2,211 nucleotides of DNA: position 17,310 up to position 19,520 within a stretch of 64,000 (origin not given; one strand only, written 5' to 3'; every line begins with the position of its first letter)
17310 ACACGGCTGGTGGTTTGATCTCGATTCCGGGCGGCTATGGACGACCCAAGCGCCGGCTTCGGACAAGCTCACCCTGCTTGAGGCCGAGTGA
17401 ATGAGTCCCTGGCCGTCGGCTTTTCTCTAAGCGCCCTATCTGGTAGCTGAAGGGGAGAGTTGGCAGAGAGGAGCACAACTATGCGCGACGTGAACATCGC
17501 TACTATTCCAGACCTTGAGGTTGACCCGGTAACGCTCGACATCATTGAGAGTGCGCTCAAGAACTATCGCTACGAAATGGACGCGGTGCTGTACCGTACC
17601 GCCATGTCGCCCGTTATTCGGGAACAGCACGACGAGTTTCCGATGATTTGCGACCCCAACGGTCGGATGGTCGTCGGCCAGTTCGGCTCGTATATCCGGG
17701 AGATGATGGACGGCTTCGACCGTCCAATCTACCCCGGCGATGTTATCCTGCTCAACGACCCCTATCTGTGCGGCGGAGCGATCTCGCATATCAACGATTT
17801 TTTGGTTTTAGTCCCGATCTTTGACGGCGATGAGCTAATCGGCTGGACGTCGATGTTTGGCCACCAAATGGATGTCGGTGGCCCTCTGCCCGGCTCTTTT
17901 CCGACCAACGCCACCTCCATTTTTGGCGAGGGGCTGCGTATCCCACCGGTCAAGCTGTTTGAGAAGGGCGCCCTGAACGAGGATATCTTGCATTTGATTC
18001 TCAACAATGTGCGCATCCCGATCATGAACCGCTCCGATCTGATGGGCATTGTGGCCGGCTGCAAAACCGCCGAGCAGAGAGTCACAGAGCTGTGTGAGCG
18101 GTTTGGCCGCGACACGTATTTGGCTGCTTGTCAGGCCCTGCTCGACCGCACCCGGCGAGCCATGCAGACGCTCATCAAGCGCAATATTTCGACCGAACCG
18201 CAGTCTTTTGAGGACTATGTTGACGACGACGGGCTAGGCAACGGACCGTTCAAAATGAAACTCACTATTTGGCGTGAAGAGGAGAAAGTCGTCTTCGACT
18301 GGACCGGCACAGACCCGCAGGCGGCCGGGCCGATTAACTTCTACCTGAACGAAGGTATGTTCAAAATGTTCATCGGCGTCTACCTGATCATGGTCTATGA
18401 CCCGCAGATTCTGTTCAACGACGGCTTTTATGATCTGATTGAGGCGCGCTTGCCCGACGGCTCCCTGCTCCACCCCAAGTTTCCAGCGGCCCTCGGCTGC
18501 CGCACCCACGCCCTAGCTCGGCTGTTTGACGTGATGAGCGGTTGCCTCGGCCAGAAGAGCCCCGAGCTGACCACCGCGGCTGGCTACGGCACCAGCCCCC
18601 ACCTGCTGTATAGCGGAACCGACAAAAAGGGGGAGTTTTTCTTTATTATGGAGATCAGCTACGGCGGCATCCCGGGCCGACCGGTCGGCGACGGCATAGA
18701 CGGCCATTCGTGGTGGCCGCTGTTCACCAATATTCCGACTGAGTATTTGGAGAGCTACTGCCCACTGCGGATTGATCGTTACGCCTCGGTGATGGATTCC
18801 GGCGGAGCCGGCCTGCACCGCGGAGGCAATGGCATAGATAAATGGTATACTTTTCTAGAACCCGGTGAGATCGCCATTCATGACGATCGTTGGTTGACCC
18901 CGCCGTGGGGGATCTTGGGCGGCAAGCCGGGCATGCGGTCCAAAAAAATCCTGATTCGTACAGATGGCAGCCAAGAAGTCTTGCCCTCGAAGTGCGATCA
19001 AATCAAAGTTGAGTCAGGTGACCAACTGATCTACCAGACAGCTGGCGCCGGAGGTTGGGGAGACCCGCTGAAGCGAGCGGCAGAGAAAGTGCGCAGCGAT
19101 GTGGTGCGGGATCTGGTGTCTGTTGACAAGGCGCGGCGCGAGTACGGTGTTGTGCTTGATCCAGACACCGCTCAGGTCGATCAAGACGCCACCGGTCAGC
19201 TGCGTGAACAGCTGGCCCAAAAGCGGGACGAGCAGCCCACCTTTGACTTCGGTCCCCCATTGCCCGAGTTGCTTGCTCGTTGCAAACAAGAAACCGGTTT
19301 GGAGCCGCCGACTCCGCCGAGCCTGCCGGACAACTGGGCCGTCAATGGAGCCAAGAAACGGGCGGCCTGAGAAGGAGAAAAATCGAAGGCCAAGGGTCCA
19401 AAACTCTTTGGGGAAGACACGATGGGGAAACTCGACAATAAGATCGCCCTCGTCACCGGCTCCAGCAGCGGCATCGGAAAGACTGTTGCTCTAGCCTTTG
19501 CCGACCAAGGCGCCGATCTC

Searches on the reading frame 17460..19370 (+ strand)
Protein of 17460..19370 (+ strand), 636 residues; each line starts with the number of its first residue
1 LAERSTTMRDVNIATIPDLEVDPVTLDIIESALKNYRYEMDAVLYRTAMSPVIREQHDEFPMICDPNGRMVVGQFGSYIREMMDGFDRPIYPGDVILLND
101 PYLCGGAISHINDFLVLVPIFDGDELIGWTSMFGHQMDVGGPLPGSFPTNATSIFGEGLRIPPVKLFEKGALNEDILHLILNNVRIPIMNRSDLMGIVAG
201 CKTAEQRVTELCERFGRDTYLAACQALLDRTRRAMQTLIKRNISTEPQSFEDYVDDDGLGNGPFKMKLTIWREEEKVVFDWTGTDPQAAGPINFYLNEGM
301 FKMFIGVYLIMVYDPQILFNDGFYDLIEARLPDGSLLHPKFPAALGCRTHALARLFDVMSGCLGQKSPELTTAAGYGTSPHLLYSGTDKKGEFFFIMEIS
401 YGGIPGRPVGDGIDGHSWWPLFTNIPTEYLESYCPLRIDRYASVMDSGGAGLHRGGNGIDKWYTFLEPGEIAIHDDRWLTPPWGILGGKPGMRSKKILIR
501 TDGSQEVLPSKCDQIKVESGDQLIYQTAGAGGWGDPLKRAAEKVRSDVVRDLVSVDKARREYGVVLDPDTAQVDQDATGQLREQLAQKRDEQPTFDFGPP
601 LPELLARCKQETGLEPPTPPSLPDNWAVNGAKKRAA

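Call 4: search_protein_families(library=pfam, proteins=[window:17460-19370:+])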
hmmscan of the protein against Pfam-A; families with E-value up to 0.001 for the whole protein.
window:17460-19370:+ (636 aa): 1 family
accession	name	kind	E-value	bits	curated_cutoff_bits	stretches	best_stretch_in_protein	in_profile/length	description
PF02538.19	Hydantoinase_B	-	3.2e-147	491.6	26.8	1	22-536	1-519/519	Hydantoinase B/oxoprolinase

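Call 5: search_protein_families(library=ncbifam, proteins=[window:17460-19370:+])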
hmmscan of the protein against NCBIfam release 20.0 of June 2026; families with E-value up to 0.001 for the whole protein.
window:17460-19370:+ (636 aa): 2 families
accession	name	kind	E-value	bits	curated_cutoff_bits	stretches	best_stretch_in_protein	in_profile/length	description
NF050157.1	CapLactmsBetCapB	equivalog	2.9e-71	240.4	1000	1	21-583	1-576/577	caprolactamase subunit beta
NF042976.1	AcphenoCarb_ApcD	equivalog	1.3e-33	116.2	1500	2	83-518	99-544/685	acetophenone carboxylase subunit delta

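Call 7: search_solved_structures(query=window:17460-19370:+, max_evalue=0.001)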
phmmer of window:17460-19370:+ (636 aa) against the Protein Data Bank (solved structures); distinct sequences matched with E-value up to 0.001: 5.
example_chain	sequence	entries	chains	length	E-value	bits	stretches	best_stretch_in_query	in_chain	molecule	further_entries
7hk5_A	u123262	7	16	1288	1.4e-71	245.1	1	21-583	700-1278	N-methylhydantoinase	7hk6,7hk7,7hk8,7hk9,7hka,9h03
6yra_B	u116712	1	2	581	2.4e-64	221.2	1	21-579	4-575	Hydantoinase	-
5l9w_A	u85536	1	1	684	2.3e-35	125.4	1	79-521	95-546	Acetophenone carboxylase delta subunit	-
5m45_A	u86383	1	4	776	5.1e-16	61.5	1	71-508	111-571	Acetone carboxylase alpha subunit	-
5svb_A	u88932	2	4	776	2.1e-15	59.5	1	71-508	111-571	Acetone carboxylase alpha subunit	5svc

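Call 10: find_homologous_proteins(query=window:17460-19370:+, max_evalue=1e-30)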
Query window:17460-19370:+ (636 aa): 7997 proteins with E <= 1e-30 among 8000 candidates; the best 120 are listed.
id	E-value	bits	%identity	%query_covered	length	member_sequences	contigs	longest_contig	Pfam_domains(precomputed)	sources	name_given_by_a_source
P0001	0.0e+0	1383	92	99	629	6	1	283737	PF02538.20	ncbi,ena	-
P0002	0.0e+0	1357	90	99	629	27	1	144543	PF02538.20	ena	-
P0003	0.0e+0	1319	87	99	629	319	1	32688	PF02538.20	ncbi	-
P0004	0.0e+0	1306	86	99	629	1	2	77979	PF02538.20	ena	-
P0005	0.0e+0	1306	86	99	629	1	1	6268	PF02538.20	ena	-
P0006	0.0e+0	1305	86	99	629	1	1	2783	PF02538.20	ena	-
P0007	0.0e+0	1304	86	99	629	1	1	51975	PF02538.20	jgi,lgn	-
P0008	0.0e+0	1303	86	99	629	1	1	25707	PF02538.20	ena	-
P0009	0.0e+0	1303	86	99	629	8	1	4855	PF02538.20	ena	-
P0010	0.0e+0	1302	86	99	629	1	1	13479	PF02538.20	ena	-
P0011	0.0e+0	1302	86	99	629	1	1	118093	PF02538.20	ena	-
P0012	0.0e+0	1302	86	99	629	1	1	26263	PF02538.20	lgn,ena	-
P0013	0.0e+0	1302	86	99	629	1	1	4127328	PF02538.20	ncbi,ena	-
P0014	0.0e+0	1302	86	99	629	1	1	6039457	PF02538.20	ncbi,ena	-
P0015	0.0e+0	1301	86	99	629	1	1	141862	PF02538.20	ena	-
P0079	0.0e+0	1059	72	96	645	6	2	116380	PF02538.20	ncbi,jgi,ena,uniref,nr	ncbi:hydantoinase B/oxoprolinase family protein [Chloroflexus sp.]|uniref:hydantoinase B/oxoprolinas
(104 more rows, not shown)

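Call 12: find_encoding_contigs(protein=P0013, flank=8000, max_places=2)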
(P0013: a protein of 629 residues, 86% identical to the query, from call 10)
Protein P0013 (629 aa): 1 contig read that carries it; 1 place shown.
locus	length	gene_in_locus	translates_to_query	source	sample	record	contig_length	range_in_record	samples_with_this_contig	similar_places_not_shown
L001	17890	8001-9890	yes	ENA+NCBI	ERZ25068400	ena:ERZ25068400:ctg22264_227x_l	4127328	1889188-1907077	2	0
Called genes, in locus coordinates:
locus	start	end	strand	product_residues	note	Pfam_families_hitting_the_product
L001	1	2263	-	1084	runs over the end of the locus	PF00133:tRNA-synt_1, PF01406:tRNA-synt_1e (faint), PF09334:tRNA-synt_1g, PF08264:Anticodon_1, PF10458:Val_tRNA-synt_C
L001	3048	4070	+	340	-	PF00296:Bac_luciferase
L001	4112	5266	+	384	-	PF02353:CMAS (faint), PF05175:MTS (weak), PF13489:Methyltransf_23, PF01209:Ubie_methyltran, PF13847:Methyltransf_31, PF08241:Methyltransf_11, PF08242:Methyltransf_12, PF13649:Methyltransf_25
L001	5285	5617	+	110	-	-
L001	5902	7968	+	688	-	PF05378:Hydant_A_N, PF01968:Hydantoinase_A, PF19278:Hydant_A_C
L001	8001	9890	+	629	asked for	PF02538:Hydantoinase_B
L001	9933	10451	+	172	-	-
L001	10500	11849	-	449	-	PF02310:B12-binding (weak), PF04055:Radical_SAM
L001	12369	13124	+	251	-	PF00106:adh_short, PF08659:KR, PF23441:SDR (weak), PF13561:adh_short_C2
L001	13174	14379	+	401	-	PF12832:MFS_1_like (faint), PF13347:MFS_2 (faint), PF00083:Sugar_tr, PF05977:MFS_3 (faint), PF07690:MFS_1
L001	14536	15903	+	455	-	PF07044:DUF1329, PF17131:TP_0789-like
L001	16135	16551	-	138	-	PF01850:PIN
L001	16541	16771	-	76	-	PF19891:DUF6364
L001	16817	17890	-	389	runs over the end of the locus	PF07731:Cu-oxidase_2 (faint), PF07732:Cu-oxidase_3, PF00394:Cu-oxidase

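Call 13: find_encoding_contigs(protein=P0079, flank=8000, max_places=2)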
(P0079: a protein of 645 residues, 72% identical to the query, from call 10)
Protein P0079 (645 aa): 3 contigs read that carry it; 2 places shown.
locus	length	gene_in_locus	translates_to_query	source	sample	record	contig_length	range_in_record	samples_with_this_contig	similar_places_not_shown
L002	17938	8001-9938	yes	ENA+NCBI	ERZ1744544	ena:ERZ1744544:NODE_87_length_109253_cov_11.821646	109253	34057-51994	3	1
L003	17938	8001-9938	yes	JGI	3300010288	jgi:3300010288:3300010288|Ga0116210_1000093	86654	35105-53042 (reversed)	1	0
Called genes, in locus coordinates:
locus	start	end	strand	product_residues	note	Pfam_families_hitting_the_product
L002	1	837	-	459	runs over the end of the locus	PF13167:GTP-bdg_N, PF16360:GTP-bdg_M, PF03193:RsgA_GTPase (faint), PF00025:Arf (weak), PF00009:GTP_EFTU (faint), PF00350:Dynamin_N (faint), PF01926:MMR_HSR1, PF16897:MMR_HSR1_Xtn (weak), +1 more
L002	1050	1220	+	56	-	-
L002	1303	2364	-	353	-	PF13506:Glyco_transf_21 (weak), PF00535:Glycos_transf_2, PF13641:Glyco_tranf_2_3, PF13632:Glyco_trans_2_3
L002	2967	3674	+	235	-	PF00392:GntR, PF07729:FCD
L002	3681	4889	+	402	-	PF02515:CoA_transf_3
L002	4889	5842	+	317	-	PF00682:HMGL-like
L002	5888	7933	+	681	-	PF05378:Hydant_A_N, PF01968:Hydantoinase_A, PF19278:Hydant_A_C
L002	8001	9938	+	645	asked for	PF02538:Hydantoinase_B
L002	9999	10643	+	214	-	PF00857:Isochorismatase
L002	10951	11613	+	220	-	-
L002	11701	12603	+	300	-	-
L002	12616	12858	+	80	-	-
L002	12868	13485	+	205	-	PF01467:CTP_transf_like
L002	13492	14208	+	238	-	PF02527:GidB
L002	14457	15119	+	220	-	PF04012:PspA_IM30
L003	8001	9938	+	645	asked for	PF02538:Hydantoinase_B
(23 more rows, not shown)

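Call 14: find_encoding_contigs(protein=P0001, flank=9000, max_places=2)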
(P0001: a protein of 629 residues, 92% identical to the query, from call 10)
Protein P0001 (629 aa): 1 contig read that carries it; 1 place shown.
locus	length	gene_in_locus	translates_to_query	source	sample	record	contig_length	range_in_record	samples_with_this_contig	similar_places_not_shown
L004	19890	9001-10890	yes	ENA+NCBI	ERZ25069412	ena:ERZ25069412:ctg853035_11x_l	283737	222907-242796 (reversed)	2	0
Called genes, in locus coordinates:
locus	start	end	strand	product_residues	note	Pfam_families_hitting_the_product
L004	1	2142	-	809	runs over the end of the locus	PF03176:MMPL, PF00873:ACR_tran, PF03176:MMPL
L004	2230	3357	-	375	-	PF25852:DUF6242_C (weak), PF02012:BNR (faint), PF15902:Sortilin-Vps10 (faint), PF14870:PSII_BNR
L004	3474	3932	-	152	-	-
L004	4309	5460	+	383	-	PF01209:Ubie_methyltran (weak), PF05175:MTS, PF13489:Methyltransf_23, PF13847:Methyltransf_31, PF08241:Methyltransf_11, PF08242:Methyltransf_12, PF13649:Methyltransf_25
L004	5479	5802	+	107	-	-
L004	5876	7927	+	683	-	PF05378:Hydant_A_N, PF01968:Hydantoinase_A, PF19278:Hydant_A_C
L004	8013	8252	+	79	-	-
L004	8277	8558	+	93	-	-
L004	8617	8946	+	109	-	PF04255:DUF433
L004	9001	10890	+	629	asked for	PF02538:Hydantoinase_B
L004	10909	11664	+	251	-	PF00106:adh_short, PF08659:KR, PF23441:SDR, PF13561:adh_short_C2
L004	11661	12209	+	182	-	-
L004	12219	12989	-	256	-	PF13431:TPR_17 (weak), PF23914:TPR_CcmH_CycH (weak), PF13432:TPR_16, PF14559:TPR_19 (weak), PF13424:TPR_12 (weak), PF13432:TPR_16 (weak), PF14559:TPR_19, PF13432:TPR_16, +13 more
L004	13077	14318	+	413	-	PF00083:Sugar_tr, PF07690:MFS_1, PF05977:MFS_3, PF13347:MFS_2 (weak), PF07690:MFS_1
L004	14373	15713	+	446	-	PF07044:DUF1329, PF17131:TP_0789-like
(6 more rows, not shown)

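Call 15: find_encoding_contigs(protein=P0002, flank=9000, max_places=2)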
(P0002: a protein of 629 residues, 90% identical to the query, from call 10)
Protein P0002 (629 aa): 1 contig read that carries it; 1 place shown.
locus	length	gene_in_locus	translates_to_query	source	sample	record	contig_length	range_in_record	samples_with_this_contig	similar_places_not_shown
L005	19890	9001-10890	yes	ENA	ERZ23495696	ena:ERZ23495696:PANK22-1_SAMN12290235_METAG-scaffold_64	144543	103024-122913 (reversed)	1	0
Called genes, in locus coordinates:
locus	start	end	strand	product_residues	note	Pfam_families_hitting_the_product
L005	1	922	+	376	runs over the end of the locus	PF02463:SMC_N (faint), PF11398:DUF2813 (faint), PF13175:AAA_15, PF13304:AAA_21, PF13175:AAA_15, PF12476:DUF3696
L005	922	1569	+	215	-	-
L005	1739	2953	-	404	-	PF00296:Bac_luciferase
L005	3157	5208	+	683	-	PF05378:Hydant_A_N, PF01968:Hydantoinase_A, PF19278:Hydant_A_C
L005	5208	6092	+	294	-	PF00484:Pro_CA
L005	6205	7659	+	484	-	-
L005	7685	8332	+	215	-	PF09851:SHOCT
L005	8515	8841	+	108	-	-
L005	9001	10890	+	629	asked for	PF02538:Hydantoinase_B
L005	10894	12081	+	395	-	PF00083:Sugar_tr, PF12832:MFS_1_like (faint), PF07690:MFS_1, PF05977:MFS_3, PF13347:MFS_2 (weak), PF07690:MFS_1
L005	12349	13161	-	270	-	-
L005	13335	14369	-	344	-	PF00494:SQS_PSY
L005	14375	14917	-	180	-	PF01725:Ham1p_like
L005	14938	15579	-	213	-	PF04471:Mrr_cat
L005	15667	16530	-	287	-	PF00892:EamA, PF03151:TPT, PF00892:EamA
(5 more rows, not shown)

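Call 16: find_encoding_contigs(protein=P0003, flank=9000, max_places=2)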
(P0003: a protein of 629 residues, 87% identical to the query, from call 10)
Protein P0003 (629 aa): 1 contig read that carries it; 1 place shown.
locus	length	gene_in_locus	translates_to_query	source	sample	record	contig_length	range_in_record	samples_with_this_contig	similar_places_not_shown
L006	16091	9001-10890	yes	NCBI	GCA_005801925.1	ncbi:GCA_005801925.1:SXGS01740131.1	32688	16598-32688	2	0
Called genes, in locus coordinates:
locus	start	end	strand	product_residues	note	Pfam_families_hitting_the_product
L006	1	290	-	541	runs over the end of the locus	PF00070:Pyr_redox (faint), PF00743:FMO-like, PF01266:DAO (faint), PF03486:HI0933_like (faint), PF07992:Pyr_redox_2, PF13450:NAD_binding_8, PF13738:Pyr_redox_3, PF13434:Lys_Orn_oxgnase (weak), +1 more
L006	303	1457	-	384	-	PF04909:Amidohydro_2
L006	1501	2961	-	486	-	PF04909:Amidohydro_2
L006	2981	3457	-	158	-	PF00903:Glyoxalase, PF13669:Glyoxalase_4 (weak)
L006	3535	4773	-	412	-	PF00296:Bac_luciferase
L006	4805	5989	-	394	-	PF02771:Acyl-CoA_dh_N, PF02770:Acyl-CoA_dh_M, PF00441:Acyl-CoA_dh_1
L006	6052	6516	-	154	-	PF07366:SnoaL, PF12680:SnoaL_2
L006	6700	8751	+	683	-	PF05378:Hydant_A_N, PF01968:Hydantoinase_A, PF19278:Hydant_A_C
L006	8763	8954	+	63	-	-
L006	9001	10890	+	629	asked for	PF02538:Hydantoinase_B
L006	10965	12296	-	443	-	PF03109:ABC1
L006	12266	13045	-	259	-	PF00731:AIRC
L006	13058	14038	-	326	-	PF00586:AIRS, PF02769:AIRS_C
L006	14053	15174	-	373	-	PF00226:DnaJ, PF01556:DnaJ_C, PF00684:DnaJ_CXXCXGXG, PF27439:DnaJ_C_2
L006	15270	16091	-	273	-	?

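Call 19: find_related_loci(query=A1, collection=genome_contigs, flank=10000)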
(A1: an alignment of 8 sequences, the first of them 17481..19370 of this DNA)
Query A1 (629 aa) in genome_contigs; peptide patterns used: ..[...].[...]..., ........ (x = any residue, [..] = any of these).
600 stretches matched a pattern (row limit reached: there are more); 556 encode a relative of the query (tblastn E <= 1e-3); the best 80 are kept; 80 distinct loci.
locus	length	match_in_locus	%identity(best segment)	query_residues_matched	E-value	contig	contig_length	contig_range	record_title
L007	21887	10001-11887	92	1-629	0e+0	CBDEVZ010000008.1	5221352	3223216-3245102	MAG: uncultured Candidatus Binatia bacterium isolate 77b99e23-3f9f-49a3-a4d3-93b2c3db3d2d genome assembly, contig: conti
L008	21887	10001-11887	90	1-629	0e+0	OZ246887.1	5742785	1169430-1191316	MAG: Candidatus Binatia bacterium isolate b8ec8574-1247-4dd4-b016-8701380be1a0 genome assembly, chromosome: 1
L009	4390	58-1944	88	1-629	0e+0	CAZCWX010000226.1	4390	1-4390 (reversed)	MAG TPA_asm: uncultured Enterobacteriaceae bacterium isolate binchicken_co31_407 genome assembly, contig: k141_2662734,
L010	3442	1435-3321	87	1-629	0e+0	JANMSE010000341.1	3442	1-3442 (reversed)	MAG: Deltaproteobacteria bacterium isolate SOY_29_metabat_500 SOY_29_k141_5374527, whole genome shotgun sequence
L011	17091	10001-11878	87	1-626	0e+0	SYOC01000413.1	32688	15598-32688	MAG: Proteobacteria bacterium isolate F1-80-MAGs139 F1-80__c740132, whole genome shotgun sequence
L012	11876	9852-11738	86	1-629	0e+0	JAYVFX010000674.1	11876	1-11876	MAG: Deltaproteobacteria bacterium isolate GL45_Down_concoct_107 GL45_Down_concoct_107_673, whole genome shotgun sequenc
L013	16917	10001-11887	88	1-629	0e+0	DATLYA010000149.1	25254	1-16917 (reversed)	MAG TPA_asm: Candidatus Methylomirabilota bacterium isolate SMAG_U13260 k141_207889, whole genome shotgun sequence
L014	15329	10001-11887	88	1-629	0e+0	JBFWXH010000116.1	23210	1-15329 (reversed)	MAG: Candidatus Binatia bacterium isolate CA_2019_TPBS_136 NODE_10441_length_23210_cov_6.046658_TPBS, whole genome shotg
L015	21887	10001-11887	87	1-629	0e+0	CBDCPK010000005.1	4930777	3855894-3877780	MAG: uncultured Candidatus Binatia bacterium isolate e85f1b99-d511-4c74-aca6-82eb56c94599 genome assembly, contig: chrom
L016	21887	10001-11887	86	1-629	0e+0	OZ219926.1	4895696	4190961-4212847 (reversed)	MAG: Thermodesulfobacteriota bacterium isolate 21442c6b-cc68-4f82-8039-a5361455a999 genome assembly, chromosome: 3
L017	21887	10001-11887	86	1-629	0e+0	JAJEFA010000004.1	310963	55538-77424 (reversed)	MAG: Candidatus Binatia bacterium isolate p16x34bins.64 k141_855417, whole genome shotgun sequence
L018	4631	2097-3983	87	1-629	0e+0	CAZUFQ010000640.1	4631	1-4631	MAG TPA_asm: uncultured Enterobacteriaceae bacterium isolate binchicken_co185_61 genome assembly, contig: NODE_42576_len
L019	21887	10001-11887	86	1-629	0e+0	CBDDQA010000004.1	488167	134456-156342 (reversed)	MAG: uncultured Candidatus Binatia bacterium isolate 6ae7d3f7-6f3a-412e-99ff-c928d72fc6b4 genome assembly, contig: conti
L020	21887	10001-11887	86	1-629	0e+0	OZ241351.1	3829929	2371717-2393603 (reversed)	MAG: uncultured Candidatus Binatia bacterium isolate 5f0d318e-1668-4b86-9731-a3c73843edec genome assembly, chromosome: 1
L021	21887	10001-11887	86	1-629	0e+0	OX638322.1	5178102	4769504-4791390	MAG: Candidatus Binatia bacterium isolate fc306077-a6e0-4751-8727-9b45b52cfb09 genome assembly, chromosome: 1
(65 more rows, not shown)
